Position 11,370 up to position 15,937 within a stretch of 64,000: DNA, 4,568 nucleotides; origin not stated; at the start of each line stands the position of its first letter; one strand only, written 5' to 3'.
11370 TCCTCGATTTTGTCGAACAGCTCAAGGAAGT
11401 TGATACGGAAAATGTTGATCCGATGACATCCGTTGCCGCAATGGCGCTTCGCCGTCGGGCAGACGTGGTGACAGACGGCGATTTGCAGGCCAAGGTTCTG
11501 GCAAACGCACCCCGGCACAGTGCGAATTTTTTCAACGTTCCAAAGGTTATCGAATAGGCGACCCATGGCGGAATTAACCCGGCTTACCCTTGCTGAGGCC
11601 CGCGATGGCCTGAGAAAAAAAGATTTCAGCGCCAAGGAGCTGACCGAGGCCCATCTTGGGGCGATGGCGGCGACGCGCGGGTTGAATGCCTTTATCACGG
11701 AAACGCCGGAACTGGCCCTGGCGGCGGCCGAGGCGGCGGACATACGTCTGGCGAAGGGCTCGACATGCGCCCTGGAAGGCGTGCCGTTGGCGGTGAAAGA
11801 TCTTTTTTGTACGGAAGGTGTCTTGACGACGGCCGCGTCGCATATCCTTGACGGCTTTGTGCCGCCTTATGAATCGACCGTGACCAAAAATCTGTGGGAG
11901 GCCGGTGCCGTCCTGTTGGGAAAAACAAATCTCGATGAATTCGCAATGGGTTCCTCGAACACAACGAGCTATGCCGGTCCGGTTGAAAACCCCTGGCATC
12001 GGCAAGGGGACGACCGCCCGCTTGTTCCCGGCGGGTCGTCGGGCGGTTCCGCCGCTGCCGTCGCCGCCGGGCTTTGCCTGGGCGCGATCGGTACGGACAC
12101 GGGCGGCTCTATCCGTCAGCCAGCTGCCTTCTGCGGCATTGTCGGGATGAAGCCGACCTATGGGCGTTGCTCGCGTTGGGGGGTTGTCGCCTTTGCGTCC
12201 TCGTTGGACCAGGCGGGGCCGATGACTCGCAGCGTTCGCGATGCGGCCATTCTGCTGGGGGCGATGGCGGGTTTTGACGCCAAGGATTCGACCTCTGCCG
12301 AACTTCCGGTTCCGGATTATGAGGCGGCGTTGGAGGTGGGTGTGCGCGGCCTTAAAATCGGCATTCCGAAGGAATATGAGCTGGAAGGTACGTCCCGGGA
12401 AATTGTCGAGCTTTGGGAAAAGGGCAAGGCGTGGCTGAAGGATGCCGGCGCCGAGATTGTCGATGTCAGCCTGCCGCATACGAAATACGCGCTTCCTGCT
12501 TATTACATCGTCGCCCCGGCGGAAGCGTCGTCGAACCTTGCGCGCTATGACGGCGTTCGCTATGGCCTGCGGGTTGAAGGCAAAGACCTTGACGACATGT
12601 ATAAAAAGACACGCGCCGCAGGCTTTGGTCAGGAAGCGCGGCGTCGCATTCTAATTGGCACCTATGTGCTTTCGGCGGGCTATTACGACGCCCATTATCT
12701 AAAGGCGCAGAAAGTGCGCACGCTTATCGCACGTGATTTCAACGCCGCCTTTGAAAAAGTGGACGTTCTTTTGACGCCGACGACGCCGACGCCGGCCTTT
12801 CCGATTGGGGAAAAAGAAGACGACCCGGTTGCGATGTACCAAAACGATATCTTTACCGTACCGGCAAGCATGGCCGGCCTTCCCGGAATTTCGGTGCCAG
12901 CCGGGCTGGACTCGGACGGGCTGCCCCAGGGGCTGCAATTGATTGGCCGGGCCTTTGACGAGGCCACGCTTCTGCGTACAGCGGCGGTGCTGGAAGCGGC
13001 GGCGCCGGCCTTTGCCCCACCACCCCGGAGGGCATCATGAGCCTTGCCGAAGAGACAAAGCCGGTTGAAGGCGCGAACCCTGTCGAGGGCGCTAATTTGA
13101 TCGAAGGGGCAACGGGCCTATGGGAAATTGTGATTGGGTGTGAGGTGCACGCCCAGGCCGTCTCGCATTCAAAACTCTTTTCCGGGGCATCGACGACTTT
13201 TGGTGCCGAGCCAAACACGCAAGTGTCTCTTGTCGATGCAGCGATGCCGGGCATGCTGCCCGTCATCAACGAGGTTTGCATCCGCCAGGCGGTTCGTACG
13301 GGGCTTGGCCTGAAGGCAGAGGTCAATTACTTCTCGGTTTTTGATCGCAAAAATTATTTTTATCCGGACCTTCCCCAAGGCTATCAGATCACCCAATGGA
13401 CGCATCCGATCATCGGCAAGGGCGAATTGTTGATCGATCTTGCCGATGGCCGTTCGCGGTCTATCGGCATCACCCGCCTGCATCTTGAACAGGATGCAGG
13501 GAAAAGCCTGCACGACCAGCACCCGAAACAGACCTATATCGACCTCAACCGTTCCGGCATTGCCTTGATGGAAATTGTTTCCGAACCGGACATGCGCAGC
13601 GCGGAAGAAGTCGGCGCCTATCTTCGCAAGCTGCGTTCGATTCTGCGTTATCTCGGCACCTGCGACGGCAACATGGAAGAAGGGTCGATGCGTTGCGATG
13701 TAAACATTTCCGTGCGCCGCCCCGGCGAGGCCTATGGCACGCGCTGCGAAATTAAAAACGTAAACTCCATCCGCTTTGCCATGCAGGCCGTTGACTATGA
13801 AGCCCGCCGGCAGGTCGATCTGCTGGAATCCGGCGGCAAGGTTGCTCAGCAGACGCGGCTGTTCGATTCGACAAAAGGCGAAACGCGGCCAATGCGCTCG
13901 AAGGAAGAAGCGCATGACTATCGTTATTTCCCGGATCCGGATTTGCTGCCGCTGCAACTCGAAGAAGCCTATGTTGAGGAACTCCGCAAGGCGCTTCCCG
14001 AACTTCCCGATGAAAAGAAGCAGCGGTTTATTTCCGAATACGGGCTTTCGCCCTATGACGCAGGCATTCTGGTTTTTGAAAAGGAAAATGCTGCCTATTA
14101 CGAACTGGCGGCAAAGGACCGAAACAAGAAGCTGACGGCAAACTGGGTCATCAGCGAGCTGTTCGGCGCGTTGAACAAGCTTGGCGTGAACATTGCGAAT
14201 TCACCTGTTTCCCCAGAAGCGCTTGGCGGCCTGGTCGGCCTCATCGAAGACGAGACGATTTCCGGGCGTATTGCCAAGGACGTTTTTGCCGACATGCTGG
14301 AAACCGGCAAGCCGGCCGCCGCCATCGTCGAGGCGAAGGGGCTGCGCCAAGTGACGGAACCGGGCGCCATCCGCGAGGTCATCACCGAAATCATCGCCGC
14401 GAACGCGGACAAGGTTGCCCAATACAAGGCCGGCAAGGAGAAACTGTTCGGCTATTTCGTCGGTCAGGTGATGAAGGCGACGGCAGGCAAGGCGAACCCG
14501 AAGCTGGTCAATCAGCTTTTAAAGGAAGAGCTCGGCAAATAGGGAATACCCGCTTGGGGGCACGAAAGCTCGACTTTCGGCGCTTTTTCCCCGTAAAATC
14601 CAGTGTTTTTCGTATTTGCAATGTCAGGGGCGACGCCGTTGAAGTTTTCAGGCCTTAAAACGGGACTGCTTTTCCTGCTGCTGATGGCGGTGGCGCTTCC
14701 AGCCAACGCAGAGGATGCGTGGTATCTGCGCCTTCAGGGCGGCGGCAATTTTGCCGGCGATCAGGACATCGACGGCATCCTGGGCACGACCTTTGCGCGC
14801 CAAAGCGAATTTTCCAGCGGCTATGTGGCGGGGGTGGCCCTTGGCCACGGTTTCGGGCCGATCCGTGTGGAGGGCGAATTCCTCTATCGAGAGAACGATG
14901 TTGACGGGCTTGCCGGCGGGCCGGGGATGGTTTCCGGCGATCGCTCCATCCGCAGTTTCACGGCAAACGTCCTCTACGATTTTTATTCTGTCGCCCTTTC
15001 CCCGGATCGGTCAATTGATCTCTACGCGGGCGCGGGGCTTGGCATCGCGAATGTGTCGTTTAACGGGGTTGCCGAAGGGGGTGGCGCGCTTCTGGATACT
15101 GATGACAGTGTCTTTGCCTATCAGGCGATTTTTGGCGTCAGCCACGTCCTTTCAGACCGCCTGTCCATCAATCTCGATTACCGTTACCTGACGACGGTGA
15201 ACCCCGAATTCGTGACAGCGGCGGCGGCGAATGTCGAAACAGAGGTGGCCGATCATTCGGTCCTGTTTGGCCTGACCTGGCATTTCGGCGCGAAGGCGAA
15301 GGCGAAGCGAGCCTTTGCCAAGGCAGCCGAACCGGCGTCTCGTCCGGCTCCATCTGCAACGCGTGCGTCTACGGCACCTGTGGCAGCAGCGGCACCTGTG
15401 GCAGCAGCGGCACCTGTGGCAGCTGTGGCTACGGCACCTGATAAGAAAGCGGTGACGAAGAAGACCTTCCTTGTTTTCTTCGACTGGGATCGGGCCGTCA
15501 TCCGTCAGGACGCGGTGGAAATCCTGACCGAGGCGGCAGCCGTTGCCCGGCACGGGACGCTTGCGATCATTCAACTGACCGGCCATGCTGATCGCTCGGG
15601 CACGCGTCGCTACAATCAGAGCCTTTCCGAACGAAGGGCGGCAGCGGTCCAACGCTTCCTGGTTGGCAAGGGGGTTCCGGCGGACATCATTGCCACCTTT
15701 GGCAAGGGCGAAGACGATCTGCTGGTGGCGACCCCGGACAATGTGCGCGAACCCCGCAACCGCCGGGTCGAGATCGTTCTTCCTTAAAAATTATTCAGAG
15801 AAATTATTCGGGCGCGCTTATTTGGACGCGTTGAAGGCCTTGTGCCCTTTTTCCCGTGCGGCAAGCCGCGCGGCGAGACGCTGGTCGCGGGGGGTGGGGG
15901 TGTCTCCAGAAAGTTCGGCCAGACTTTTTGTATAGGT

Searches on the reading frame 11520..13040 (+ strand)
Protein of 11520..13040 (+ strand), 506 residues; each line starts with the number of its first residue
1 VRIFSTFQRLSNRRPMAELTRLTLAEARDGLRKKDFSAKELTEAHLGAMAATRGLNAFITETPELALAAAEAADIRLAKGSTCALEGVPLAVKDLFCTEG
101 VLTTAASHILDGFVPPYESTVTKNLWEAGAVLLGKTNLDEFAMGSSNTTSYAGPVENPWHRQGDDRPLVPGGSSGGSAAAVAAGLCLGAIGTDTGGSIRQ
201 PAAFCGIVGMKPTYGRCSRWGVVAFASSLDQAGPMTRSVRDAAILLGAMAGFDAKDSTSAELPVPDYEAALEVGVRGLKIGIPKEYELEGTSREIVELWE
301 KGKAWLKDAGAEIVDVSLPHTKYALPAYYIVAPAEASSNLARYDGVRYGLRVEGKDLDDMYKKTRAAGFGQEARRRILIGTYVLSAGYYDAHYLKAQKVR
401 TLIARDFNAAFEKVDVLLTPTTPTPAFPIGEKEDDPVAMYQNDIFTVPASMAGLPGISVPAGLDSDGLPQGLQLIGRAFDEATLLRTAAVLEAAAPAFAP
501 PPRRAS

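Call 17: search_protein_families(library=pfam, proteins=[window:11520-13040:+], max_evalue=0.0001)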
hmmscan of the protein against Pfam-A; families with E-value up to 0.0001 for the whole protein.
window:11520-13040:+ (506 aa): 1 family
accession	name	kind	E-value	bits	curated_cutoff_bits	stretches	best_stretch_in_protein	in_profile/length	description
PF01425.27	Amidase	-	8.1e-151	503.5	27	1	40-485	1-445/445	Amidase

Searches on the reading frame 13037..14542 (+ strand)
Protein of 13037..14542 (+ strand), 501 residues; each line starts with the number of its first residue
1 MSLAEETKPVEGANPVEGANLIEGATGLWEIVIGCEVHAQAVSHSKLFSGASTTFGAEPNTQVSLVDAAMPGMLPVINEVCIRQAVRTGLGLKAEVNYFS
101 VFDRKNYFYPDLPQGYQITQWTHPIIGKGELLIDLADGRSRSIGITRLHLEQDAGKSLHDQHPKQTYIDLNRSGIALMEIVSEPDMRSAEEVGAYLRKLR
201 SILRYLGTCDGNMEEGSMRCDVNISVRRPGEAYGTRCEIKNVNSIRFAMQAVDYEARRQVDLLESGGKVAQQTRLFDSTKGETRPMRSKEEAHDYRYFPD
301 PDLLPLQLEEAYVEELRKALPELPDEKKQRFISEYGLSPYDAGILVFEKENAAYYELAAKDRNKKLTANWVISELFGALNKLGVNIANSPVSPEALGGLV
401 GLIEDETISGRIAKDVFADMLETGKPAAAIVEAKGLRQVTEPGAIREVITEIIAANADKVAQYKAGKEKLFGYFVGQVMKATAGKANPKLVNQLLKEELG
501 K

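Call 17: search_protein_families(library=pfam, proteins=[window:13037-14542:+], max_evalue=0.0001)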
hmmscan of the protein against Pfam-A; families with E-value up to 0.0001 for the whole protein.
window:13037-14542:+ (501 aa): 2 families
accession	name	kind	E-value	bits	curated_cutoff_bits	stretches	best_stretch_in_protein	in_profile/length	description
PF02934.20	GatB_N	-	7.3e-116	386.6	23.4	1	31-314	1-277/277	GatB/GatE catalytic domain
PF02637.23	GatB_Yqey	-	6.9e-52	175.7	27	1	356-499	5-148/148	GatB domain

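Call 87: list_cluster_members(proteins=[window:13037-14539:+, window:2676-5315:-, window:8458-9462:-, window:20414-21685:+, window:21691-25209:+, window:25302-27599:-])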
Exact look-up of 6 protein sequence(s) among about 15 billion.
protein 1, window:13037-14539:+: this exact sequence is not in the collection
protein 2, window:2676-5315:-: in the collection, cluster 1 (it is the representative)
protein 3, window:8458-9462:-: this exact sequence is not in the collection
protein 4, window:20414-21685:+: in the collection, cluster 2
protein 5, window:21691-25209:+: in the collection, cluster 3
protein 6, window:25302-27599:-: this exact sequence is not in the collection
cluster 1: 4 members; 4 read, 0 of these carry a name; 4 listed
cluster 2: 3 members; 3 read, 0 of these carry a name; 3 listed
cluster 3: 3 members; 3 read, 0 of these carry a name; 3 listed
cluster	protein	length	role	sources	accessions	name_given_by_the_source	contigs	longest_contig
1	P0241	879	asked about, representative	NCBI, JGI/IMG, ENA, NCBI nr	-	-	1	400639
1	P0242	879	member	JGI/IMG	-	-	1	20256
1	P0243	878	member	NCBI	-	-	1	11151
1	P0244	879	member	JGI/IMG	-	-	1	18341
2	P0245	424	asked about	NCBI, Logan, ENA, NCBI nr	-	-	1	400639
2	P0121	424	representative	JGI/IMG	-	-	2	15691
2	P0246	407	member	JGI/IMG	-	-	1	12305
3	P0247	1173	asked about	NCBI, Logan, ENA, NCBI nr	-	-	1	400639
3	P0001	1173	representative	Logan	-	-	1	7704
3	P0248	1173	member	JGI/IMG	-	-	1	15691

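Call 88: find_homologous_proteins(query=window:13037-14539:+, max_evalue=1e-50)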
Query window:13037-14539:+ (501 aa): 8000 proteins with E <= 1e-50 among 8000 candidates; the best 120 are listed.
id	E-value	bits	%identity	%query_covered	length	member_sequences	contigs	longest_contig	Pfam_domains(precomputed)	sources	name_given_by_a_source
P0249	0.0e+0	1048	94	100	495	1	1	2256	PF02637.24,PF02934.21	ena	-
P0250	2.8e-294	994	92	97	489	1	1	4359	PF02637.24,PF02934.21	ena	-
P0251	5.8e-275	931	85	96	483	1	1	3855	PF02637.24,PF02934.21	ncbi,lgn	-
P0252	1.8e-273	926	84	96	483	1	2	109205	PF02637.24,PF02934.21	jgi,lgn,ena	-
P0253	3.0e-273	925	84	96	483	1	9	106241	PF02637.24,PF02934.21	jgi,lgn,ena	-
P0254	7.1e-273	924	84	96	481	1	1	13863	PF02637.24,PF02934.21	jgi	-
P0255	4.5e-271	918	84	96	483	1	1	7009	PF02637.24,PF02934.21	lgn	-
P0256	3.1e-262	889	81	95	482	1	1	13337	PF02637.24,PF02934.21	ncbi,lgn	ncbi:MAG: Asp-tRNA(Asn)/Glu-tRNA(Gln) amidotransferase subunit GatB [Alphaproteobacteria bacterium]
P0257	4.7e-258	875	80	96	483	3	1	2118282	PF02637.24,PF02934.21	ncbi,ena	-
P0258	3.8e-255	865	79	96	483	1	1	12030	PF02637.24,PF02934.21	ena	-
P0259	2.2e-250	850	76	96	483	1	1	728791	PF02637.24,PF02934.21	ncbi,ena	ncbi:MAG: Asp-tRNA(Asn)/Glu-tRNA(Gln) amidotransferase subunit GatB [Pseudomonadota bacterium]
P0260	2.9e-243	826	76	94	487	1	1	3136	PF02637.24,PF02934.21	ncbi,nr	ncbi:MAG TPA: Asp-tRNA(Asn)/Glu-tRNA(Gln) amidotransferase subunit GatB [Methylomirabilota bacterium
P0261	3.2e-243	826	75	96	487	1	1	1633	PF02637.24,PF02934.21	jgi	-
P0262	4.2e-243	826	75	96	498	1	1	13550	PF02637.24,PF02934.21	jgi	jgi:aspartyl-tRNA(Asn)/glutamyl-tRNA(Gln) amidotransferase subunit B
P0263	2.7e-242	823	75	96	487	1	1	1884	PF02637.24,PF02934.21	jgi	jgi:aspartyl-tRNA(Asn)/glutamyl-tRNA(Gln) amidotransferase subunit B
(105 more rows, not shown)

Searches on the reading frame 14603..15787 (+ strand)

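Call 17: search_protein_families(library=pfam, proteins=[window:14603-15787:+], max_evalue=0.0001)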
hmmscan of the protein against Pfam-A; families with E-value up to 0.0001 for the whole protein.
window:14603-15787:+ (394 aa): 2 families
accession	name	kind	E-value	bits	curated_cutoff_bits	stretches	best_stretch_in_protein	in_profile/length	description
PF00691.25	OmpA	-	9.5e-18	64.8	27.2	1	292-387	1-98/98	OmpA family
PF13505.12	OMP_b-brl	-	8.5e-13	49.3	28.7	1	23-228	2-175/175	Outer membrane protein beta-barrel domain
